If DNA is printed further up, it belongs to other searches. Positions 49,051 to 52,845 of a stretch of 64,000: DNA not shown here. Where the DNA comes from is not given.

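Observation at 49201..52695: Cy-A-PCP module with cysteine-type adenylation signature (thiazoline-forming)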

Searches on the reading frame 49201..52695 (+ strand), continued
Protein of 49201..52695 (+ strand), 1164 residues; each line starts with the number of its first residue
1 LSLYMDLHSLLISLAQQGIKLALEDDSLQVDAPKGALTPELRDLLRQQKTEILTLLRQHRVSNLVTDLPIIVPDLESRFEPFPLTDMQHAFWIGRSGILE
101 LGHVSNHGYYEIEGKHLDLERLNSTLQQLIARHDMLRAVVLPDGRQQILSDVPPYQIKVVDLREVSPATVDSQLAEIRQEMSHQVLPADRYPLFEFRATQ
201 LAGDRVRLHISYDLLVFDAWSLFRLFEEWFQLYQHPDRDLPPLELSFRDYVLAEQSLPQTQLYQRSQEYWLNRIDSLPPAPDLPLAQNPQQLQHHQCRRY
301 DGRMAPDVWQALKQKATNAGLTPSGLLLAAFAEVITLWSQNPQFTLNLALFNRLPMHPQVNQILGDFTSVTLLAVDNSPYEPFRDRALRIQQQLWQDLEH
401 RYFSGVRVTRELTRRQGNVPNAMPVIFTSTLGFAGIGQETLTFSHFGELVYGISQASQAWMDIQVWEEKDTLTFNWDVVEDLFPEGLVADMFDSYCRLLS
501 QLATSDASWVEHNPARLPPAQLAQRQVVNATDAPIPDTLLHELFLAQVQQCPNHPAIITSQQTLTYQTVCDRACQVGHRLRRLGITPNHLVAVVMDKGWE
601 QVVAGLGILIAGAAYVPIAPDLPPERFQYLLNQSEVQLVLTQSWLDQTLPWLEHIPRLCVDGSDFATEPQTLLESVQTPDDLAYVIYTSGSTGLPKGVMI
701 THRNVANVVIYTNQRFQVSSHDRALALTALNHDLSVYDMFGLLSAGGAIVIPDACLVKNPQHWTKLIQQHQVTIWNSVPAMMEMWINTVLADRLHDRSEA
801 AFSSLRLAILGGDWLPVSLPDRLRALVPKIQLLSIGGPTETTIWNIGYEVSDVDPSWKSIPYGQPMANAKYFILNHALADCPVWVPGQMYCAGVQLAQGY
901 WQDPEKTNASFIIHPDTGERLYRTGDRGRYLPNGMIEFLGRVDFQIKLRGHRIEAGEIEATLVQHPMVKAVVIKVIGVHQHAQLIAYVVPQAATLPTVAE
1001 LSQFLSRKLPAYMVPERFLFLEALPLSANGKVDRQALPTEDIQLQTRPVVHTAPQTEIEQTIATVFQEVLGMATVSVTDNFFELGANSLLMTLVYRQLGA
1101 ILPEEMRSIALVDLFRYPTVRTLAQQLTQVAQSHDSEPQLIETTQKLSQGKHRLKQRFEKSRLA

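Call 22: find_related_loci(query=window:49201-52692:+, collection=genome_contigs, flank=10000)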
Query window:49201-52692:+ (1164 aa) in genome_contigs; peptide patterns used: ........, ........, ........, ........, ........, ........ (x = any residue, [..] = any of these).
409 stretches matched a pattern; 390 encode a relative of the query (tblastn E <= 1e-3); the best 80 are kept; 79 distinct loci.
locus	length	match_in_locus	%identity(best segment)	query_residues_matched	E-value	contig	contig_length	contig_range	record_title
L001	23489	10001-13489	84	1-1164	0e+0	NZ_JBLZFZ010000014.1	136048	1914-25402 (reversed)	Pantanalinema rosaneae CENA516 NODE_19_length_136099_cov_288.160580, whole genome shotgun sequence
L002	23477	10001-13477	71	5-1164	0e+0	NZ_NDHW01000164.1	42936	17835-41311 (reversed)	Pseudanabaena sp. SR411 Contig_170.187, whole genome shotgun sequence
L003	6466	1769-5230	69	4-1164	0e+0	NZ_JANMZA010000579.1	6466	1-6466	MAG: Chamaesiphon sp. OTE_8_metabat_110 OTE_8_k141_513184, whole genome shotgun sequence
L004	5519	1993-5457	69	3-1164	0e+0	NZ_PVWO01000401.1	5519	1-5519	Chamaesiphon polymorphus CCALA 037 NODE_1067_length_5519_cov_3.98181_ID_95478, whole genome shotgun sequence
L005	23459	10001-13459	69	4-1164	0e+0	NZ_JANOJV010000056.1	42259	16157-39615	MAG: Chamaesiphon sp. VAR_48_metabat_135_sub VAR_48_k141_666907, whole genome shotgun sequence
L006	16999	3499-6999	68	5-1162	0e+0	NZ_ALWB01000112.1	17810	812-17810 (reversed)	Pseudanabaena biceps PCC 7429 scaffold_00112, whole genome shotgun sequence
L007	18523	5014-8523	68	5-1162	0e+0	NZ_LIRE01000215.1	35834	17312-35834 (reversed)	Pseudanabaena sp. 'Roaring Creek' contig-362, whole genome shotgun sequence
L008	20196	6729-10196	69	5-1164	0e+0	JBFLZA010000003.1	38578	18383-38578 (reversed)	MAG: Cyanobacteriota bacterium isolate MAG099 MAG099_3, whole genome shotgun sequence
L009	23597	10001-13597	68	7-1163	0e+0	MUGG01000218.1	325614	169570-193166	MAG: Alkalinema sp. CACIAM 70d contig00001, whole genome shotgun sequence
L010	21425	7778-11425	66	7-1163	0e+0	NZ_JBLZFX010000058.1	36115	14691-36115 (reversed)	Alkalinema pantanalense CENA528 NODE_58_size36115_pilon, whole genome shotgun sequence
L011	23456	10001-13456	68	5-1160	0e+0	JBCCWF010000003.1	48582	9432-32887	MAG: Cyanobacteria bacterium P01_E01_bin.6 k141_373234_length_48582_cov_12.1243, whole genome shotgun sequence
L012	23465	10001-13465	66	5-1162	0e+0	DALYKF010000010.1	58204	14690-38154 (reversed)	MAG TPA_asm: Coleofasciculaceae cyanobacterium CTOTU46641 NODE_11_length_58204_cov_18.598256, whole genome shotgun seque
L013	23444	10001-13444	67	5-1162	0e+0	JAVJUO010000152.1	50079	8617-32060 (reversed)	MAG: Coleofasciculus sp. C1-SOL-03 k141_32416, whole genome shotgun sequence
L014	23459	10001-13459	66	4-1163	0e+0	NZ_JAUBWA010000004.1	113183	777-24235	Microcoleus sp. A003_D6 NODE_47_length_113183_cov_34.203208, whole genome shotgun sequence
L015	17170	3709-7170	66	3-1164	0e+0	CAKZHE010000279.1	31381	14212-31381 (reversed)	MAG TPA_asm: uncultured cyanobacterium isolate ERR2114811_bin.3_CONCOCT_v1.1_MAG genome assembly, contig: ERZ1034369.156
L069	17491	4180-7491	53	68-1162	0e+0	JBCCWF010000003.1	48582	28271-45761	MAG: Cyanobacteria bacterium P01_E01_bin.6 k141_373234_length_48582_cov_12.1243, whole genome shotgun sequence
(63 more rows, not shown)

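Call 34: find_encoding_contigs(protein=P0101, flank=10000, max_places=3)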
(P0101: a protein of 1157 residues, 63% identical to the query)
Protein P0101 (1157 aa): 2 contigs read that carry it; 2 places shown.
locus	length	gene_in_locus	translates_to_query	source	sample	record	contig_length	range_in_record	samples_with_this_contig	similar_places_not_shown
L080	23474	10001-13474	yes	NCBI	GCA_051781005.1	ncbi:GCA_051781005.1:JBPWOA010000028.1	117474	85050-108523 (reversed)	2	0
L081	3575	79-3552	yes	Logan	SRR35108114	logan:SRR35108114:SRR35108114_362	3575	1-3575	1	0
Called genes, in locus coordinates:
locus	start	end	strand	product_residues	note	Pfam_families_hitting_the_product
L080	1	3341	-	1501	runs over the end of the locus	PF00109:ketoacyl-synt, PF02801:Ketoacyl-synt_C, PF16197:KAsynt_C_assoc, PF22336:RhiE-like_linker, PF22621:CurL-like_PKS_C, PF00698:Acyl_transf_1, PF21394:Beta-ketacyl_N, PF08659:KR, +3 more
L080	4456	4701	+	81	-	PF00550:PP-binding (weak)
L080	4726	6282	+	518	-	PF00501:AMP-binding, PF13193:AMP-binding_C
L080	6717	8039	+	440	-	PF00425:Chorismate_bind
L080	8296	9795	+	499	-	PF00108:Thiolase_N (weak), PF08545:ACP_syn_III, PF08541:ACP_syn_III_C, PF00550:PP-binding (weak)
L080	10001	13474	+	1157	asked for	PF18563:TubC_N, PF00668:Condensation, PF00501:AMP-binding, PF13193:AMP-binding_C, PF00550:PP-binding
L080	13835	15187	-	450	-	PF00270:DEAD, PF04851:ResIII (weak), PF00271:Helicase_C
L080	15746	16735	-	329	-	PF01073:3Beta_HSD (weak), PF01370:Epimerase, PF05368:NmrA, PF07993:NAD_binding_4 (faint), PF13460:NAD_binding_10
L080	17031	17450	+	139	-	-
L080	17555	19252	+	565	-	-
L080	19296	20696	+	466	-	PF01523:PmbA_TldD_1st, PF19290:PmbA_TldD_2nd, PF19289:PmbA_TldD_3rd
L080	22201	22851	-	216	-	PF01121:CoaE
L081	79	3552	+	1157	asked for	PF18563:TubC_N, PF00668:Condensation, PF00501:AMP-binding, PF13193:AMP-binding_C, PF00550:PP-binding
